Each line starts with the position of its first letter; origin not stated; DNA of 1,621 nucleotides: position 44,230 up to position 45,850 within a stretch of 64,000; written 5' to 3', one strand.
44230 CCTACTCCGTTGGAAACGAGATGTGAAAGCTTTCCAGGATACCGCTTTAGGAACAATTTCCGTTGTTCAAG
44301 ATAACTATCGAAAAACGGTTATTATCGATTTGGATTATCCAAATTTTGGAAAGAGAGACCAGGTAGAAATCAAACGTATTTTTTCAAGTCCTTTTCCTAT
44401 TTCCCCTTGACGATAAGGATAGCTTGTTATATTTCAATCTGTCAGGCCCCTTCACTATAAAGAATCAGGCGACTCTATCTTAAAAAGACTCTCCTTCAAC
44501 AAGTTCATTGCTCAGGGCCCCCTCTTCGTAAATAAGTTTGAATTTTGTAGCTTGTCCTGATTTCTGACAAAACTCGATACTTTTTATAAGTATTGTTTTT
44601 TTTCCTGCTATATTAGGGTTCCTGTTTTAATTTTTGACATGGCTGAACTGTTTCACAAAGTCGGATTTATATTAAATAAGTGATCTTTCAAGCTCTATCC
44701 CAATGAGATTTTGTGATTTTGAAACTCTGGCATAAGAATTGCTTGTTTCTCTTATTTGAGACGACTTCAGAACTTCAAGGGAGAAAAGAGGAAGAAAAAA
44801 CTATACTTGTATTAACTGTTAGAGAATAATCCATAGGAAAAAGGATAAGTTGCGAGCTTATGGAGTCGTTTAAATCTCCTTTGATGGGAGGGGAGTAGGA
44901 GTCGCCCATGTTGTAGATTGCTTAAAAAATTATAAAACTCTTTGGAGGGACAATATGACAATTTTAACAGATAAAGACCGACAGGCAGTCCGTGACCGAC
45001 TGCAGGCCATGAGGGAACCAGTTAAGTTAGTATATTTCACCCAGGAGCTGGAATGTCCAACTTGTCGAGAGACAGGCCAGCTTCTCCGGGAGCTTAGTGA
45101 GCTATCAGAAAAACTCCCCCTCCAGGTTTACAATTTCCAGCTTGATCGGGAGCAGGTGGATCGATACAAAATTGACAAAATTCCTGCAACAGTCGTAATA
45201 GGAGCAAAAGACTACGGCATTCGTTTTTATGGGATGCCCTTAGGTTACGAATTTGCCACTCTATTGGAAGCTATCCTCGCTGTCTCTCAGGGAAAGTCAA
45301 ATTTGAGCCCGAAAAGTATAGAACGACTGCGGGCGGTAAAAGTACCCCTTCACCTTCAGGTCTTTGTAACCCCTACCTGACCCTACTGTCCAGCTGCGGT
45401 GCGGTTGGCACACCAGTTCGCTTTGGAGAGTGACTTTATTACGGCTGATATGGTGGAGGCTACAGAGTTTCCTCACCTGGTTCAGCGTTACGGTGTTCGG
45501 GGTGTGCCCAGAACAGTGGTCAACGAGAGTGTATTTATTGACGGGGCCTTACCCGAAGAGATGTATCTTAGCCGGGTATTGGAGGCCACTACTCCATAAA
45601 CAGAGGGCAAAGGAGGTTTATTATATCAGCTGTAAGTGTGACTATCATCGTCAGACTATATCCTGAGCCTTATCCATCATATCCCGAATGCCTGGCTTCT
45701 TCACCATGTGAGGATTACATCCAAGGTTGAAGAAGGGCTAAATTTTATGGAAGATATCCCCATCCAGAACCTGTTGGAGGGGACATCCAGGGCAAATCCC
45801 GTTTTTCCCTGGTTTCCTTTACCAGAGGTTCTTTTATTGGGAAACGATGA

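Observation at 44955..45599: Candidate selenoprotein: PDO-type double-thioredoxin-fold oxidoreductase with UGA in place of the first Cys of CPYC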

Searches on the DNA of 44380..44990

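Call 51: search_rna_families(source=window, start=44380, end=44990, threshold=evalue, max_evalue=5)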
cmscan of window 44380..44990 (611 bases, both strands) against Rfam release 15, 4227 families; matches with E-value up to 5: 3.
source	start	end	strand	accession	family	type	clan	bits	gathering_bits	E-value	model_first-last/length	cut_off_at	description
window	44500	44603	+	RF02713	MCS4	Gene; sRNA;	-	25.1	56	0.24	1-123/123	no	Mycoplasma sRNA MCS4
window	44699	44781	+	RF00345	snoR1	Gene; snRNA; snoRNA; CD-box;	CL00066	14.9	49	3.1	1-93/93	no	Small nucleolar RNA snoR1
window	44547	44605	-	RF02111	IS009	Gene;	-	11.6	117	2.9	1-199/199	no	IS009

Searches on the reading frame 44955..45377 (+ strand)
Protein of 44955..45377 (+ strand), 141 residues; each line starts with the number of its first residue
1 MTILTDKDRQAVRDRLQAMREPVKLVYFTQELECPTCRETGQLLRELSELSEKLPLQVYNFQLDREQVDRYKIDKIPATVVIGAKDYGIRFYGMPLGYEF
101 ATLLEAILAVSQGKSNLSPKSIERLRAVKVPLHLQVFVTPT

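Call 33: list_cluster_members(proteins=[window:44955-45377:+, window:5864-7354:-, window:46597-48582:-, window:13826-15232:+, window:61790-63229:+])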
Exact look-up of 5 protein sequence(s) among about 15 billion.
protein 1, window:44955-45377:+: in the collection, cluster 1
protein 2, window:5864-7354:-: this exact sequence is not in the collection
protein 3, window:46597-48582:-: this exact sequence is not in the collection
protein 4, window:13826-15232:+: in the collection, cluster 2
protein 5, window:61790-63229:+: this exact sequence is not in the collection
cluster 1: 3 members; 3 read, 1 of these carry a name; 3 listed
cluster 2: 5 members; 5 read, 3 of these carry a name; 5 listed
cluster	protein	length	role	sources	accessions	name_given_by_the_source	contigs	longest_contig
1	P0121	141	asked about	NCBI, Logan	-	-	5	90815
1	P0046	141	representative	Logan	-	-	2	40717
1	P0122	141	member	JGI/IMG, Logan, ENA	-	glutaredoxin-like protein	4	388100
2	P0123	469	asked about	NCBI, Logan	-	-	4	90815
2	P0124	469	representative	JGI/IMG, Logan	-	taurine-pyruvate aminotransferase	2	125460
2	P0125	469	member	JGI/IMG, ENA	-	taurine-pyruvate aminotransferase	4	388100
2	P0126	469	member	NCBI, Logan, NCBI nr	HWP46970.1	MAG TPA: aminotransferase [Candidatus Limnocylindrales bacterium] | aminotransferase [Candidatus Limnocylindrales bacterium]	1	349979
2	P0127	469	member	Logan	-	-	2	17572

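Call 34: find_encoding_contigs(protein=P0121, flank=2000, max_places=6)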
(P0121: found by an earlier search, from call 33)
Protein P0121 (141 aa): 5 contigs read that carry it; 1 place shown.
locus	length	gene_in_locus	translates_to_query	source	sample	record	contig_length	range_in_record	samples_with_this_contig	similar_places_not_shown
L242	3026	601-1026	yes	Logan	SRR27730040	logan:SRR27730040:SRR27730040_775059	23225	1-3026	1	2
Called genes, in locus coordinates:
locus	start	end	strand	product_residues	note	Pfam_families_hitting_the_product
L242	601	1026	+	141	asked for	-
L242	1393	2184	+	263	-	PF22624:AASDHPPT_N (weak), PF01648:ACPS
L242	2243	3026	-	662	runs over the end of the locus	PF13522:GATase_6, PF12481:DUF3700 (weak), PF13537:GATase_7, PF00733:Asn_synthase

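Call 35: find_encoding_contigs(protein=P0122, flank=2000, max_places=6)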
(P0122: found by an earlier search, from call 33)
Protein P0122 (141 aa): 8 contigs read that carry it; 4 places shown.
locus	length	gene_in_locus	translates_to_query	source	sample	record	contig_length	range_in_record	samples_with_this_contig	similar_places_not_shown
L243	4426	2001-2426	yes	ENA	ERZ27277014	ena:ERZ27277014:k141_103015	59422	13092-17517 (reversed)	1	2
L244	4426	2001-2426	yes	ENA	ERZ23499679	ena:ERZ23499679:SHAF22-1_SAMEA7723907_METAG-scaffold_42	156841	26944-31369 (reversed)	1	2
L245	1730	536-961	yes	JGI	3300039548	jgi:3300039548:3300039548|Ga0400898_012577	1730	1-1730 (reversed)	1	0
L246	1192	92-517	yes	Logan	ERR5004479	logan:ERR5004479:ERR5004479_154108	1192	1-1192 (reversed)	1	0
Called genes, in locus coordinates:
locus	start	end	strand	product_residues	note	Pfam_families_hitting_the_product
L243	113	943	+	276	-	PF11773:ComGE (weak)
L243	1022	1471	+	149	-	PF07963:N_methyl (faint)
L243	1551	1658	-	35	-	-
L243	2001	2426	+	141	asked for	PF23357:DUF7088 (faint)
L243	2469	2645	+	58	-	PF13192:Thioredoxin_3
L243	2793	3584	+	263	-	PF22624:AASDHPPT_N, PF01648:ACPS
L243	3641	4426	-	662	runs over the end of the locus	PF13522:GATase_6, PF12481:DUF3700 (weak), PF13537:GATase_7, PF00733:Asn_synthase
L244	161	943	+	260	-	-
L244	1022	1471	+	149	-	PF07963:N_methyl (faint)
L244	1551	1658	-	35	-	-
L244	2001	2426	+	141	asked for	PF23357:DUF7088 (faint)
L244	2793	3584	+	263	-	PF22624:AASDHPPT_N, PF01648:ACPS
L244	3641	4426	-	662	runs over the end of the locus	PF13522:GATase_6, PF12481:DUF3700 (weak), PF13537:GATase_7, PF00733:Asn_synthase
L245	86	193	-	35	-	-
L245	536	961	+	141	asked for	PF23357:DUF7088 (faint)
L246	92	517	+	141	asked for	PF23357:DUF7088 (faint)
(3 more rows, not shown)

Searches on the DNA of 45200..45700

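Call 11: search_rna_families(source=window, start=45200, end=45700, threshold=evalue, max_evalue=10, show_alignments=3)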
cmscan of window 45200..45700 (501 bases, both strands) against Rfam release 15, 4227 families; matches with E-value up to 10: 2.
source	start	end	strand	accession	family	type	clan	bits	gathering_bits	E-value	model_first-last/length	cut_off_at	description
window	45592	45615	+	RF03156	L31-Firmicutes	Cis-reg; leader;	CL00118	13.5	33.3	3.8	1-32/32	no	L31-Firmicutes ribosomal protein leader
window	45595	45694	-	RF01866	ceN33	Gene; snRNA; snoRNA; CD-box;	-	13.1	75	7.3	1-118/118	no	C. elegans snoRNA ceN33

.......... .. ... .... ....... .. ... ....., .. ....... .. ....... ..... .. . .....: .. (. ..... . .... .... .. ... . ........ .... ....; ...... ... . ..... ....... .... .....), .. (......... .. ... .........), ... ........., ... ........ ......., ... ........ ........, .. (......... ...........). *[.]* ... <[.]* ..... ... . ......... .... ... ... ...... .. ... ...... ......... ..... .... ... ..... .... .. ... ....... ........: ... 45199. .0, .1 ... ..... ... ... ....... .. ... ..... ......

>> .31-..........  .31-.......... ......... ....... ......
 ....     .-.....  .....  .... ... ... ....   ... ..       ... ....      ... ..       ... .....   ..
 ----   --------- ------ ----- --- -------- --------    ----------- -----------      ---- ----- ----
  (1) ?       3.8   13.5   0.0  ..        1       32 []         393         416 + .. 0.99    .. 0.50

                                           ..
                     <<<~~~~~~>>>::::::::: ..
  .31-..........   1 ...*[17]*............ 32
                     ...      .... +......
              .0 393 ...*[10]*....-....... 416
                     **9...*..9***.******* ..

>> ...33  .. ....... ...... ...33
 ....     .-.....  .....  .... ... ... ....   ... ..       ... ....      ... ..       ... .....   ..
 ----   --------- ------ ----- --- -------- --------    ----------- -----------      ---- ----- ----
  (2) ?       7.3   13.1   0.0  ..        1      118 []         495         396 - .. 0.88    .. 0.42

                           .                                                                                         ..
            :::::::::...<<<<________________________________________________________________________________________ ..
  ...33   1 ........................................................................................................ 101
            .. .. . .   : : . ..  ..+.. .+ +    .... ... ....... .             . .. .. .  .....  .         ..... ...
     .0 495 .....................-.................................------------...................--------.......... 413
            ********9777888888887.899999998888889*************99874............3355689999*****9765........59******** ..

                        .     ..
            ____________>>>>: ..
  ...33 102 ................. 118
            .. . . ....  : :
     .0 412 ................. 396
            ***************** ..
